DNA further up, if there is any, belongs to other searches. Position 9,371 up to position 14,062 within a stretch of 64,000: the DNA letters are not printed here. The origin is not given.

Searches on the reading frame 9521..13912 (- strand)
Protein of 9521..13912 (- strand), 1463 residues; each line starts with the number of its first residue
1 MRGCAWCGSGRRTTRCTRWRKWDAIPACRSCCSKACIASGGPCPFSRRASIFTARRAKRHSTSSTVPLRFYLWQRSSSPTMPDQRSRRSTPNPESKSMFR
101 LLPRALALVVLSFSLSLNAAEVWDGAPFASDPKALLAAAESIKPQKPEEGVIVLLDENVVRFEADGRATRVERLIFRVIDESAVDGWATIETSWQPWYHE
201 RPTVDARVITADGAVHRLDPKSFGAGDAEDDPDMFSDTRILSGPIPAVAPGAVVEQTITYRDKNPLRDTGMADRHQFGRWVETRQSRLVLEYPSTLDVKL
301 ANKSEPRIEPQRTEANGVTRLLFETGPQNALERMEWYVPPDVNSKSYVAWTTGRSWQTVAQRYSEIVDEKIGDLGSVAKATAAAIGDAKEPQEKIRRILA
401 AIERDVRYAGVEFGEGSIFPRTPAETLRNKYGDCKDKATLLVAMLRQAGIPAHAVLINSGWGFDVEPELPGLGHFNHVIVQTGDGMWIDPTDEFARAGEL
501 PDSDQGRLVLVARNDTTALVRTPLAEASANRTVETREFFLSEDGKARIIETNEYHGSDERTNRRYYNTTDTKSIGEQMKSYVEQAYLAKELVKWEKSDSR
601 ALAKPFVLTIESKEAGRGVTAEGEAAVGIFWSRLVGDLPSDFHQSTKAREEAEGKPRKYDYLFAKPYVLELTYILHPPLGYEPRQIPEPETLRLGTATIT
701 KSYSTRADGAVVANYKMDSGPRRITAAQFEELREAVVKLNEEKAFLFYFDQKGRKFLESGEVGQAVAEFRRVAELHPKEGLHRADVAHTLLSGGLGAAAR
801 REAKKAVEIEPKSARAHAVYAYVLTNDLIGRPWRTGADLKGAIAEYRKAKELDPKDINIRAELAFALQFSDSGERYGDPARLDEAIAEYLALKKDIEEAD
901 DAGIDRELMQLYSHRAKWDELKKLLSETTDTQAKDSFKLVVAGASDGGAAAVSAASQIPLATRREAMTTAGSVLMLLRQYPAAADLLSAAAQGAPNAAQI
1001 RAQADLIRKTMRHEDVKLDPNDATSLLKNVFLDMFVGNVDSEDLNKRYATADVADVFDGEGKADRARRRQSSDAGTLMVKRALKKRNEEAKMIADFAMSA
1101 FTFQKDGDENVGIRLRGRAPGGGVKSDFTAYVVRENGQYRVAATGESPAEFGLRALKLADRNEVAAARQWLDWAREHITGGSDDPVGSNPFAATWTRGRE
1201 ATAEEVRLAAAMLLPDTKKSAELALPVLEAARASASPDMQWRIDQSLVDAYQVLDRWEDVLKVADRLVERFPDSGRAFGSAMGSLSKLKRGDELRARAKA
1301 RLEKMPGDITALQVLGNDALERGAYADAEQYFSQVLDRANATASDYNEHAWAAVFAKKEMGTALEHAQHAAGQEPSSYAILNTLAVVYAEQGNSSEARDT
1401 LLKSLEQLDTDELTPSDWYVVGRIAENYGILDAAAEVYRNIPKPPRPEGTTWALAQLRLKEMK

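Call 6: search_protein_families(library=pfam, proteins=[window:9521-13912:-], max_evalue=0.01)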
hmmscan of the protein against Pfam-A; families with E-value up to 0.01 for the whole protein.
window:9521-13912:- (1463 aa): 13 families
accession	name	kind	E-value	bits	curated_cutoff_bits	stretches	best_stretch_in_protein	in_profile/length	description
PF12969.12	DUF3857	-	3.8e-26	92.6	24.6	1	164-324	1-162/170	Domain of Unknown Function with PDB structure (DUF3857)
PF14559.12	TPR_19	-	6.2e-12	46.1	25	2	1356-1410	3-57/68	Tetratricopeptide repeat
PF01841.26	Transglut_core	-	5.2e-11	43.2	23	1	380-455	2-75/108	Transglutaminase-like superfamily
PF13431.12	TPR_17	-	5.8e-07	29.7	24.4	0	1373-1398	8-33/34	Tetratricopeptide repeat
PF13428.12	TPR_14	-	1.2e-06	29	23.5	0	1245-1277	5-37/44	Tetratricopeptide repeat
PF13414.12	TPR_11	-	1.7e-06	28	26.8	1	839-867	10-38/42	TPR repeat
PF07719.23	TPR_2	-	2.1e-06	27.8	27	0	1380-1407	3-30/34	Tetratricopeptide repeat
PF23914.1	TPR_CcmH_CycH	-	8.6e-05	22.9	42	0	1301-1341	113-153/158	Cytochrome c-type biogenesis protein H TPR domain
PF00515.34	TPR_1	-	0.00011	22.3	27.8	0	1312-1337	4-29/34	Tetratricopeptide repeat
PF13424.12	TPR_12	-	0.00048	20.7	30.1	0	1362-1406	28-73/77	Tetratricopeptide repeat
PF24575.1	TPR_Slam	-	0.0005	20.9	35.2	0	837-867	61-91/104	Surface lipoprotein assembly modifier, N-terminal TPR repeats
PF13181.12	TPR_8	-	0.0051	17.3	25.7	0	1380-1406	3-29/34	Tetratricopeptide repeat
PF25064.1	ARM_TT21_5th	-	0.0096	16.7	27.8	0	1354-1424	11-81/117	TT21 fifth ARM repeats domain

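Call 7: search_protein_families(library=ncbifam, proteins=[window:9521-13912:-], max_evalue=0.01)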
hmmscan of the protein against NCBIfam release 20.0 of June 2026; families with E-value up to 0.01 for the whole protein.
window:9521-13912:- (1463 aa): 6 families
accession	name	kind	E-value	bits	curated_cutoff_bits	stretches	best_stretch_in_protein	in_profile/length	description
TIGR02917.1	PEP_TPR_lipo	equivalog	7.1e-20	70.5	312.2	2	1285-1408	746-867/899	XrtA/PEP-CTERM system TPR-repeat protein PrsT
NF033920.0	C39_PA2778_fam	equivalog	1.3e-07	31.4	150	0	1276-1352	157-233/255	PA2778 family cysteine peptidase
NF033762.1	social_mot_Tgl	equivalog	1.9e-07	30.7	225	1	1258-1400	48-192/252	social motility TPR repeat lipoprotein Tgl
NF040959.1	MamA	equivalog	3.8e-06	26.5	200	0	756-870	81-186/204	magnetosome protein MamA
TIGR02521.1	type_IV_pilW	equivalog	1.6e-05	24.5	154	0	786-859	37-101/234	type IV pilus biogenesis/stability protein PilW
NF008756.0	PRK11788.1-4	equivalog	9.8e-05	21.5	474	1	1237-1410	137-314/389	lipopolysaccharide assembly protein LapB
